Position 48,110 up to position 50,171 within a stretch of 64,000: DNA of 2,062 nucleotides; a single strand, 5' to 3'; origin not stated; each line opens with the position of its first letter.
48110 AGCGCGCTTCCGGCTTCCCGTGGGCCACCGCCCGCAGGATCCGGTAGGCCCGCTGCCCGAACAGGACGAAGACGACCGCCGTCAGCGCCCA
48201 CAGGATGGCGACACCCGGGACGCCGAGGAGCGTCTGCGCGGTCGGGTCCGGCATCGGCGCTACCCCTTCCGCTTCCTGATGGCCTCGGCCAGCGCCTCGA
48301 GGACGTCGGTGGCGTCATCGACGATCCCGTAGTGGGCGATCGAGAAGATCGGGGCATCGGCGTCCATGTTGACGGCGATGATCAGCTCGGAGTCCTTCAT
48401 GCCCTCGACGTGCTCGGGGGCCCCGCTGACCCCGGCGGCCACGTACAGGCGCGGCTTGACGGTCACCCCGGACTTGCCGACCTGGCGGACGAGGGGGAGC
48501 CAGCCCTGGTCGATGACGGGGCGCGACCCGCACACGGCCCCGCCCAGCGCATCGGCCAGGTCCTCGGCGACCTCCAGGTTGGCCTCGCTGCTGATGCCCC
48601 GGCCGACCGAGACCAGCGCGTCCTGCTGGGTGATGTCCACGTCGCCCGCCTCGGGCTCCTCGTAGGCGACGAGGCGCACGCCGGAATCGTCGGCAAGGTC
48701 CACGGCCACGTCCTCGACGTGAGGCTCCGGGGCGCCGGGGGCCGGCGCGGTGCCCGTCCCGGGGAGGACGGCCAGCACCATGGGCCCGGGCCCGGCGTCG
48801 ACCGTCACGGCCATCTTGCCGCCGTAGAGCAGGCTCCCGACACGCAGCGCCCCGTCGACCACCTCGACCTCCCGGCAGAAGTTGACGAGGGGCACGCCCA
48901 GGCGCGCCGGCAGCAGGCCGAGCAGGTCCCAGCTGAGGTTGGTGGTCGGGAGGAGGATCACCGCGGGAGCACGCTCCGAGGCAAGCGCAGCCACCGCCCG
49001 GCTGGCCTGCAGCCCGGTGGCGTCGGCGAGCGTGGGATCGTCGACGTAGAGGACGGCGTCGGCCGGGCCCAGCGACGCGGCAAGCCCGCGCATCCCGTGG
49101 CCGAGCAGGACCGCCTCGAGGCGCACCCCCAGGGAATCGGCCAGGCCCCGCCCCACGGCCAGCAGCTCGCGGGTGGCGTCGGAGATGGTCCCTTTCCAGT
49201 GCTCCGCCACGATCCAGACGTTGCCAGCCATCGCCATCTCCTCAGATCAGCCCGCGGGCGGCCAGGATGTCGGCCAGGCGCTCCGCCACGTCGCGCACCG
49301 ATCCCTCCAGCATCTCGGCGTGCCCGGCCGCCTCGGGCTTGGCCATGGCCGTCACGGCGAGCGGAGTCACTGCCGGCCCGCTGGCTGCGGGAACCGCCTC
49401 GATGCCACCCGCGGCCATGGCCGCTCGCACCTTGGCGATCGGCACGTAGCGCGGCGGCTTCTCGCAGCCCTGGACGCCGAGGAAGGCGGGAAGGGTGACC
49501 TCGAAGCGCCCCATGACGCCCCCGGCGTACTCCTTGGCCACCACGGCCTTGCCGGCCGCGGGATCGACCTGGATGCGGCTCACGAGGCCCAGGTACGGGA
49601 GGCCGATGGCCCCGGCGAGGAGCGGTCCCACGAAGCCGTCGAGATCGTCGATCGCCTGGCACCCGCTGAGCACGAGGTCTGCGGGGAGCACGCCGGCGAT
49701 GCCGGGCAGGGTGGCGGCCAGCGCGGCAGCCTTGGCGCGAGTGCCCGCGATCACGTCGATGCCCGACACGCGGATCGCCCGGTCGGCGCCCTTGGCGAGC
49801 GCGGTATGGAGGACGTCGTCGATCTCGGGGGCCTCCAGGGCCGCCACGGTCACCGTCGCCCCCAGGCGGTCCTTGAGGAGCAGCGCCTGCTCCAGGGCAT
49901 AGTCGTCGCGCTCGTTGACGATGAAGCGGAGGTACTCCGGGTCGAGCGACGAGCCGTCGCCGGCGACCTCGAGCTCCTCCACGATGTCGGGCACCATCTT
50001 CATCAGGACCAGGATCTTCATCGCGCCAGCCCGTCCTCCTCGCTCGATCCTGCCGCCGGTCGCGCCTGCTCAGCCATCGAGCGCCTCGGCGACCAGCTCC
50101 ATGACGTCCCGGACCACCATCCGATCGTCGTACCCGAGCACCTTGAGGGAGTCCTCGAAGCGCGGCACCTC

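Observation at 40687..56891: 16-kb single-strand array joining a group-3 [NiFe]-hydrogenase, HdrABC/MvhD, EtfAB and two HdrD-like CCG proteins under a phosphorelay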

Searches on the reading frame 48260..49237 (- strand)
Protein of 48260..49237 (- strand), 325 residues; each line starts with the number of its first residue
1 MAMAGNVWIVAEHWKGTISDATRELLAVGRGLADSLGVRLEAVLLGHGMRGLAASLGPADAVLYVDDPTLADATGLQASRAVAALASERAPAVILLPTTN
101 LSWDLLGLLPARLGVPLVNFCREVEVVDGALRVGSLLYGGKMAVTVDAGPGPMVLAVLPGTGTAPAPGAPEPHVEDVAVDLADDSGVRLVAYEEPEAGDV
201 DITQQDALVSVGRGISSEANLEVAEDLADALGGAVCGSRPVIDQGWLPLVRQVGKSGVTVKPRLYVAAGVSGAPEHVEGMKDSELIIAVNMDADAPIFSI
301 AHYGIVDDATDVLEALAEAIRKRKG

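Call 9: search_protein_families(library=pfam, proteins=[window:48260-49237:-])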
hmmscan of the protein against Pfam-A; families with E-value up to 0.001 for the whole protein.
window:48260-49237:- (325 aa): 2 families
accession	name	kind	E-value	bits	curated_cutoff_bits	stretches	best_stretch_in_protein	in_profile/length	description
PF00766.25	ETF_alpha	-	3.9e-30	104.1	27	1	201-281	1-81/81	Electron transfer flavoprotein FAD-binding domain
PF01012.27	ETF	-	1e-25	91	26.7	1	7-180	1-179/181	Electron transfer flavoprotein domain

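Call 10: search_protein_families(library=ncbifam, proteins=[window:48260-49237:-], max_evalue=0.00001)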
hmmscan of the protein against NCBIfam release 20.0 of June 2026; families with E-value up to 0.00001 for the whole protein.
window:48260-49237:- (325 aa): 5 families
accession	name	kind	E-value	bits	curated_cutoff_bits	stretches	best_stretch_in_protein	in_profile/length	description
NF042970.1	AcrlCoAredClosAcrA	equivalog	1.5e-57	195.3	600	2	169-322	202-359/360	acryloyl-CoA reductase electron transfer subunit beta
NF038209.1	mft_etfA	equivalog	1.9e-38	132.5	240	1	41-319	26-301/303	mycofactocin-associated electron transfer flavoprotein alpha subunit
NF002889.0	PRK03363.1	equivalog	1.5e-33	116.4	549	1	83-320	73-311/313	electron transfer flavoprotein subunit alpha/FixB family protein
NF008884.0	PRK11916.1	equivalog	2.1e-30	106.2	528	1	36-319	27-309/312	electron transfer flavoprotein subunit alpha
NF051845.1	EtFlavAlphaProt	equivalog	2.6e-21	76.1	600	1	198-323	280-402/406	electron transfer flavoprotein subunit alpha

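Call 25: search_solved_structures(query=window:48260-49237:-, max_evalue=1e-10)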
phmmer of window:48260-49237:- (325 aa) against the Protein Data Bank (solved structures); distinct sequences matched with E-value up to 1e-10: 14.
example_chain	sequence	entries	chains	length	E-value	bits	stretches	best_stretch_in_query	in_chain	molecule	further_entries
6fah_A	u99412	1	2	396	4.9e-47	163.9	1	2-322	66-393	Caffeyl-CoA reductase-Etf complex subunit CarE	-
5ol2_A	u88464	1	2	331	1.5e-45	159.1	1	5-319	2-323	Electron transfer flavoprotein large subunit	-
4kpu_A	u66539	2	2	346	1.5e-41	145.9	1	6-321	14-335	Electron transfer flavoprotein alpha subunit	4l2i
1o94_D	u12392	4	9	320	4.5e-40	141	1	7-317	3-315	ELECTRON TRANSFER FLAVOPROTEIN ALPHA-SUBUNIT | ELECTRON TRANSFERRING FLAVOPROTEIN ALPHA-SUBUNIT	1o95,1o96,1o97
3clu_D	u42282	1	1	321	9.5e-40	140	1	6-317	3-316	Electron transfer flavoprotein subunit alpha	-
3clt_D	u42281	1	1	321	2.1e-39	138.8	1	6-317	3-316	Electron transfer flavoprotein subunit alpha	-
3clr_D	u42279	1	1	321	3.5e-39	138.1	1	6-317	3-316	Electron transfer flavoprotein subunit alpha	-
3cls_D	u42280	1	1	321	4.4e-39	137.8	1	6-317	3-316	Electron transfer flavoprotein subunit alpha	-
7koe_B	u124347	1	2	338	3.9e-37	131.4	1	7-322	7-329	Electron transfer flavoprotein, alpha subunit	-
7qh2_A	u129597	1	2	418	7.7e-36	127.1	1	7-318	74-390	Lactate dehydrogenase (NAD(+),ferredoxin) subunit LctC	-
5ow0_A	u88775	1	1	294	5.2e-31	111.3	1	69-322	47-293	Electron transfer flavoprotein, alpha subunit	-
1efp_A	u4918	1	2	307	5.1e-29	104.7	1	53-316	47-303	PROTEIN (ELECTRON TRANSFER FLAVOPROTEIN)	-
1efv_A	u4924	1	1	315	8.5e-29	104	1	201-323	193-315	ELECTRON TRANSFER FLAVOPROTEIN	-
1t9g_R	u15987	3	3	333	9.7e-29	103.8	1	201-323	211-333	Electron transfer flavoprotein alpha-subunit, mitochondrial | Electron transfer flavoprotein alpha-subunit, mitochondrial precursor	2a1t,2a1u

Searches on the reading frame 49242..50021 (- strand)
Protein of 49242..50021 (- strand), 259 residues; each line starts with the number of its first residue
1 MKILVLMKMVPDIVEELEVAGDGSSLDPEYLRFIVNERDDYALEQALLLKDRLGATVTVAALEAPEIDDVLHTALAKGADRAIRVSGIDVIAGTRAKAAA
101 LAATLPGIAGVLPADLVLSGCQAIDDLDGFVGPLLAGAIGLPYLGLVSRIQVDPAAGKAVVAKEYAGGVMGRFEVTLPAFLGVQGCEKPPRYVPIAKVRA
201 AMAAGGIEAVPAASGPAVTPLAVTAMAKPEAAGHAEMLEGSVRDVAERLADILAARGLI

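Call 9: search_protein_families(library=pfam, proteins=[window:49242-50021:-])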
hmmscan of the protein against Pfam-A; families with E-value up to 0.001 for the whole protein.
window:49242-50021:- (259 aa): 1 family
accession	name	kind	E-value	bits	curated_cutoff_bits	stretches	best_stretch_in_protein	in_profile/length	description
PF01012.27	ETF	-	2e-13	51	26.7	1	33-212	11-178/181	Electron transfer flavoprotein domain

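Call 10: search_protein_families(library=ncbifam, proteins=[window:49242-50021:-], max_evalue=0.00001)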
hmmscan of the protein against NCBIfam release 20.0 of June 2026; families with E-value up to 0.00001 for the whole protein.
window:49242-50021:- (259 aa): 3 families
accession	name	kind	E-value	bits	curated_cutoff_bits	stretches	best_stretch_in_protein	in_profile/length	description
NF040731.1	flavo_sub_EftB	exception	5.1e-27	94.9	445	1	2-256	1-257/260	electron transfer flavoprotein subunit beta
NF042971.1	AcrlCoAredClosAcrB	equivalog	1.8e-24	86.2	475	1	1-258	1-265/266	acryloyl-CoA reductase electron transfer subunit gamma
TIGR04503.1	mft_etfB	hypoth_equivalog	2.4e-14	53.4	200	1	36-222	31-225/290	mycofactocin-associated electron transfer flavoprotein beta subunit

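Call 26: search_solved_structures(query=window:49242-50021:-, max_evalue=0.00001)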
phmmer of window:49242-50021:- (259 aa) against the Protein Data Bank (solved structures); distinct sequences matched with E-value up to 0.00001: 10.
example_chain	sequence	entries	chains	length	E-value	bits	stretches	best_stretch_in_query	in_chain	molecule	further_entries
1o94_C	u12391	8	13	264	2.8e-28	102.2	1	1-253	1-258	ELECTRON TRANSFER FLAVOPROTEIN BETA-SUBUNIT | ELECTRON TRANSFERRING FLAVOPROTEIN BETA-SUBUNIT | Electron transfer flavoprotein subunit beta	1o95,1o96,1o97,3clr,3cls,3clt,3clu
4kpu_B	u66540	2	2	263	2.7e-19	72.8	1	1-202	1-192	Electron transfer flavoprotein alpha/beta-subunit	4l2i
1efp_B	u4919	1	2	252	1.3e-18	70.5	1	1-249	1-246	PROTEIN (ELECTRON TRANSFER FLAVOPROTEIN)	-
6fah_B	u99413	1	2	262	1.8e-18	70.1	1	1-253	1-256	Caffeyl-CoA reductase-Etf complex subunit CarD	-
5ol2_B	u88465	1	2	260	5.4e-18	68.6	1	1-203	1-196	Electron transfer flavoprotein small subunit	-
7koe_A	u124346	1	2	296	3.8e-16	62.5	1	3-198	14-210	Electron transfer flavoprotein, beta subunit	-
1efv_B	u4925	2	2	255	2.2e-12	50.2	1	2-218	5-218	ELECTRON TRANSFER FLAVOPROTEIN | Electron transfer flavoprotein beta-subunit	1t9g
2a1t_S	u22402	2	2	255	1.4e-11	47.6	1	2-218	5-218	Electron transfer flavoprotein beta-subunit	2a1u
5ow0_B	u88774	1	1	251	1.2e-10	44.6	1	1-244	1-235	Electron transfer flavoprotein, beta subunit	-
7qh2_B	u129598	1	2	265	5.6e-08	35.8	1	2-151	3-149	Lactate dehydrogenase (NAD(+),ferredoxin) subunit LctB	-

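Call 50: search_solved_structures(query=window:49242-50021:-, max_evalue=0.00001, show_alignments=5)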
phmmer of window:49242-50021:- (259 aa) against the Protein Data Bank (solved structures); distinct sequences matched with E-value up to 0.00001: 10.
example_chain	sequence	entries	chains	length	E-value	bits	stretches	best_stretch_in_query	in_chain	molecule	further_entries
1o94_C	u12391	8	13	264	2.8e-28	102.2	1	1-253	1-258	ELECTRON TRANSFER FLAVOPROTEIN BETA-SUBUNIT | ELECTRON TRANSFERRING FLAVOPROTEIN BETA-SUBUNIT | Electron transfer flavoprotein subunit beta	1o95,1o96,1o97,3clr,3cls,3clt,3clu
4kpu_B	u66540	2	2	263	2.7e-19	72.8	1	1-202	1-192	Electron transfer flavoprotein alpha/beta-subunit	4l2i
1efp_B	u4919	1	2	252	1.3e-18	70.5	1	1-249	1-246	PROTEIN (ELECTRON TRANSFER FLAVOPROTEIN)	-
6fah_B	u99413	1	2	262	1.8e-18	70.1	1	1-253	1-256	Caffeyl-CoA reductase-Etf complex subunit CarD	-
5ol2_B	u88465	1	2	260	5.4e-18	68.6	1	1-203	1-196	Electron transfer flavoprotein small subunit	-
7koe_A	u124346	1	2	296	3.8e-16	62.5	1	3-198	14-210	Electron transfer flavoprotein, beta subunit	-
1efv_B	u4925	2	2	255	2.2e-12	50.2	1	2-218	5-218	ELECTRON TRANSFER FLAVOPROTEIN | Electron transfer flavoprotein beta-subunit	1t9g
2a1t_S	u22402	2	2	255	1.4e-11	47.6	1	2-218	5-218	Electron transfer flavoprotein beta-subunit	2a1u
5ow0_B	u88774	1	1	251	1.2e-10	44.6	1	1-244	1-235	Electron transfer flavoprotein, beta subunit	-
7qh2_B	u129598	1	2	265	5.6e-08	35.8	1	2-151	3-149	Lactate dehydrogenase (NAD(+),ferredoxin) subunit LctB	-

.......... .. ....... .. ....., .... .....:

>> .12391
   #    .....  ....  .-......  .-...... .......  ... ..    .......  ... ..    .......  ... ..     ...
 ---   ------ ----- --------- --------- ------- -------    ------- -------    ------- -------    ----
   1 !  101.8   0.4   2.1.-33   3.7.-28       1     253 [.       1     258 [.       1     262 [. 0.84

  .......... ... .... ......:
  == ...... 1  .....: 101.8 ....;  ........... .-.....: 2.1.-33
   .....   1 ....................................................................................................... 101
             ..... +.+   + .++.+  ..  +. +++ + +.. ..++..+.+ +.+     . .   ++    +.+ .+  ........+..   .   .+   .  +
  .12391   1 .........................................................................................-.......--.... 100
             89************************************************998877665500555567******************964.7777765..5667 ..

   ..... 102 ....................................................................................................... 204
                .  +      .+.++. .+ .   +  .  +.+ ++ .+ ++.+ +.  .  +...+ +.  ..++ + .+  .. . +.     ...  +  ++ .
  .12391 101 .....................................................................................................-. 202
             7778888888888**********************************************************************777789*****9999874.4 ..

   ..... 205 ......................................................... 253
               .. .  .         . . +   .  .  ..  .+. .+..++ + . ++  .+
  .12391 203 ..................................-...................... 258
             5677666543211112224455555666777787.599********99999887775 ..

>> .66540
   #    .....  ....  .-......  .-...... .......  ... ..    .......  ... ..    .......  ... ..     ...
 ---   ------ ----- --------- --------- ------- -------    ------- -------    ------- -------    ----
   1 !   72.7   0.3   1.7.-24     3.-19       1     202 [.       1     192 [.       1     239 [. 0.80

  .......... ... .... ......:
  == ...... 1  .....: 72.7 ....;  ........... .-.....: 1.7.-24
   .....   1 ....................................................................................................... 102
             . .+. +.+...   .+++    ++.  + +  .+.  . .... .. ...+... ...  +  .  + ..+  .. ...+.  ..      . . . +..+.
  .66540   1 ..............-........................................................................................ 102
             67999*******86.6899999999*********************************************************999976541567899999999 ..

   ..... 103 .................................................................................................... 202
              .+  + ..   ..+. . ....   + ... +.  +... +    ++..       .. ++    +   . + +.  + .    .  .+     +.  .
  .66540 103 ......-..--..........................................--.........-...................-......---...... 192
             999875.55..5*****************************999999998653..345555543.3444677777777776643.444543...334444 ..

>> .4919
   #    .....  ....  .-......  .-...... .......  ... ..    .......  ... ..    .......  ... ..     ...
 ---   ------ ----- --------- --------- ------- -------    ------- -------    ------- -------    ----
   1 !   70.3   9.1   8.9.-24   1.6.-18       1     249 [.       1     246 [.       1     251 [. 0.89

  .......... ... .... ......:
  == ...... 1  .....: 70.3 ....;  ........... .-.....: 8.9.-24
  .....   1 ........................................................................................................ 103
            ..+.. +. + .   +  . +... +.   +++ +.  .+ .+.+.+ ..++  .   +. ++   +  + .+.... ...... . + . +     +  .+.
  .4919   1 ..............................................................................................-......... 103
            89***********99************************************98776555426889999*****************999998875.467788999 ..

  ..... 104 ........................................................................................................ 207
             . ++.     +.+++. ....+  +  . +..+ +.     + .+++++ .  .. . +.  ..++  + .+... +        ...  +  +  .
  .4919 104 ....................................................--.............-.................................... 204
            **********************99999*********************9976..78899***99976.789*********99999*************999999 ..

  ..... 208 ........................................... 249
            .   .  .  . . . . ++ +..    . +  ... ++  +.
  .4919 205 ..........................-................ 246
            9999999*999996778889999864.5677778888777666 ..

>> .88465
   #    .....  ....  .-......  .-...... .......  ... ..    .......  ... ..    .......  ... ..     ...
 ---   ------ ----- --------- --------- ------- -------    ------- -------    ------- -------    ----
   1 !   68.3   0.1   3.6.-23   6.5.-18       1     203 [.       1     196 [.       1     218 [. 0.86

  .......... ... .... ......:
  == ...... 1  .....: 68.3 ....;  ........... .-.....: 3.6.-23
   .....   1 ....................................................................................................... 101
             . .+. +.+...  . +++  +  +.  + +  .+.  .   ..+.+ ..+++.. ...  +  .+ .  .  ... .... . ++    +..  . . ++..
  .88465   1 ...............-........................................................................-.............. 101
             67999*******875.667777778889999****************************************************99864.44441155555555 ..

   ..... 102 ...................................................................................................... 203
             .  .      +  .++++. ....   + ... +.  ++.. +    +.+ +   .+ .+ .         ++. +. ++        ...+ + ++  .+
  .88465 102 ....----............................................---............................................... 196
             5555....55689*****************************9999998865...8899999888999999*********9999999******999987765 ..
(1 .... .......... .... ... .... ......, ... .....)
